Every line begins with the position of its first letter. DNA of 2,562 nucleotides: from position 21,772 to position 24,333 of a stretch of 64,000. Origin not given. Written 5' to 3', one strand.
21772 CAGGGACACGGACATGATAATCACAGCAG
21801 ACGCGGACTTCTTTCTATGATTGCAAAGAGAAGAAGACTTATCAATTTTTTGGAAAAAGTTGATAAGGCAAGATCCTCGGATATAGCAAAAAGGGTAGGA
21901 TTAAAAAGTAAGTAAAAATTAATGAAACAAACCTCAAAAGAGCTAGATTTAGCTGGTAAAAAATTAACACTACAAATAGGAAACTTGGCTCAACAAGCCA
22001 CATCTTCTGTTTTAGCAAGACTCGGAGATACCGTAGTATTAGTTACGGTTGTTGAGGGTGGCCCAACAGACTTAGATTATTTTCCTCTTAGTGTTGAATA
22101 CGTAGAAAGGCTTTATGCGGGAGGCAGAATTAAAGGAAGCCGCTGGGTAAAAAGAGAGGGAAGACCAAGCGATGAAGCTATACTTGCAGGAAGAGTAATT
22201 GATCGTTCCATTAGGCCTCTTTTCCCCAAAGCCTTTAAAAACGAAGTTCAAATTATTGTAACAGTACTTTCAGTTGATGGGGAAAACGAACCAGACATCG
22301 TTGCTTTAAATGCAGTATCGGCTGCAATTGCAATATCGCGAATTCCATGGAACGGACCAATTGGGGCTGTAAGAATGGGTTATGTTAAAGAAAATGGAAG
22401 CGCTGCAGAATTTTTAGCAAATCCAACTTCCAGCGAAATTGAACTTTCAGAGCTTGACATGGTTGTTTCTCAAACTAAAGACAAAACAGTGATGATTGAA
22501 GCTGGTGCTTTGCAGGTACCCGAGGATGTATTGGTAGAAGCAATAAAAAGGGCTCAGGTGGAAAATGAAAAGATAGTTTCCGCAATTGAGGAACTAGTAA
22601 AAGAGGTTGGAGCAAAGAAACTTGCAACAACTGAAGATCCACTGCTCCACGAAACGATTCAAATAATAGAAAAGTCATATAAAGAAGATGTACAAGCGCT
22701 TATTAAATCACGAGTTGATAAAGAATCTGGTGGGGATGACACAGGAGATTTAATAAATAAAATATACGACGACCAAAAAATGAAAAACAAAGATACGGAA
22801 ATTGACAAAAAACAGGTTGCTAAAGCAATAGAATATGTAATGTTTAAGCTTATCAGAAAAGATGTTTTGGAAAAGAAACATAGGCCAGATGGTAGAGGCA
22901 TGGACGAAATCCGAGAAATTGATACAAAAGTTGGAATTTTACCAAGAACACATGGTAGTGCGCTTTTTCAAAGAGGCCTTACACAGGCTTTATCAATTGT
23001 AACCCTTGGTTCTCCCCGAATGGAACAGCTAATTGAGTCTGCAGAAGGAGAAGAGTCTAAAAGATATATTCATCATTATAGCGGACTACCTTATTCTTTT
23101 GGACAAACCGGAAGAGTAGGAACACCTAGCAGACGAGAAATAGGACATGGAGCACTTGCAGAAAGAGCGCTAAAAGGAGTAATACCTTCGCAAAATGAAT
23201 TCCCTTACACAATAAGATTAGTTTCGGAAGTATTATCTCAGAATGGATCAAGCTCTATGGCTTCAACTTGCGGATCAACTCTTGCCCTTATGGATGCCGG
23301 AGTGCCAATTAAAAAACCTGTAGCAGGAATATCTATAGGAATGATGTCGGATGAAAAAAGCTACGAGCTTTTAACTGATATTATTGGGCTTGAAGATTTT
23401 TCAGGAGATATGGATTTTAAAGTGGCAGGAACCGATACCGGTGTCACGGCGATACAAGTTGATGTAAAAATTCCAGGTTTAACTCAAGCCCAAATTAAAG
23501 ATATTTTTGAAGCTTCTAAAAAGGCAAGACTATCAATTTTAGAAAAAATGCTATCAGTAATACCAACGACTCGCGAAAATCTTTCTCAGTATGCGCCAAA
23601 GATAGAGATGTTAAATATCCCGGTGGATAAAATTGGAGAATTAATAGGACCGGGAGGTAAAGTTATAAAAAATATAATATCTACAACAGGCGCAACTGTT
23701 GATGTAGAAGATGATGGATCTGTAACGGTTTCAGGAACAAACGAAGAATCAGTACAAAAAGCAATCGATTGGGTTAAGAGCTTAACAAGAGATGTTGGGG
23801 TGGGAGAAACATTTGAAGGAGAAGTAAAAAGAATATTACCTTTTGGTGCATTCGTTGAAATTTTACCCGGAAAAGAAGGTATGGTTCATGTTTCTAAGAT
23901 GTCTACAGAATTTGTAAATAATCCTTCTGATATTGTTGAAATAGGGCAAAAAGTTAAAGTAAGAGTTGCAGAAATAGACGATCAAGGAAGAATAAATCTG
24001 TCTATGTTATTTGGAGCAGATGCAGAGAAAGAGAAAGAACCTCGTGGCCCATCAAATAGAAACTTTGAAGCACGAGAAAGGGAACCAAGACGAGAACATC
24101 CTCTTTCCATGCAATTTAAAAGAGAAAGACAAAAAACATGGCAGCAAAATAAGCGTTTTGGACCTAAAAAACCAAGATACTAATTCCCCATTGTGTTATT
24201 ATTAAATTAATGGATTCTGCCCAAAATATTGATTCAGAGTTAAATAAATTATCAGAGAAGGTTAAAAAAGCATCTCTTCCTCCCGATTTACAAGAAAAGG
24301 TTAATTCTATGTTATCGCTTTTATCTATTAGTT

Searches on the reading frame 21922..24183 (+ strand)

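Call 8: search_protein_families(library=pfam, proteins=[window:21922-24183:+], max_evalue=0.0001)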
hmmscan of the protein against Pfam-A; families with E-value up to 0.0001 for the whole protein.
window:21922-24183:+ (753 aa): 6 families
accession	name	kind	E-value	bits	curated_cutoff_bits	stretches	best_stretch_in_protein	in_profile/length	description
PF01138.27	RNase_PH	-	2.5e-53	180.4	25.5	2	13-142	3-130/130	3' exoribonuclease family, domain 1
PF00575.29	S1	-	3.2e-18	66.3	22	1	626-695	3-73/74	S1 RNA binding domain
PF03725.20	RNase_PH_C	-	3.2e-16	59.5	20.8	1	145-212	1-65/67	3' exoribonuclease family, domain 2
PF00013.35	KH_1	-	1.3e-13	50.9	21.5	1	563-618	4-64/66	KH domain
PF23459.1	S1_RRP5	-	1.5e-05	25.9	27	1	628-688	4-64/72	RRP5 S1 domain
PF22675.2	KH-I_KHDC4-BBP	-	3.3e-05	24.1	30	0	571-610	8-48/76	KHDC4/BBP-like, KH-domain type I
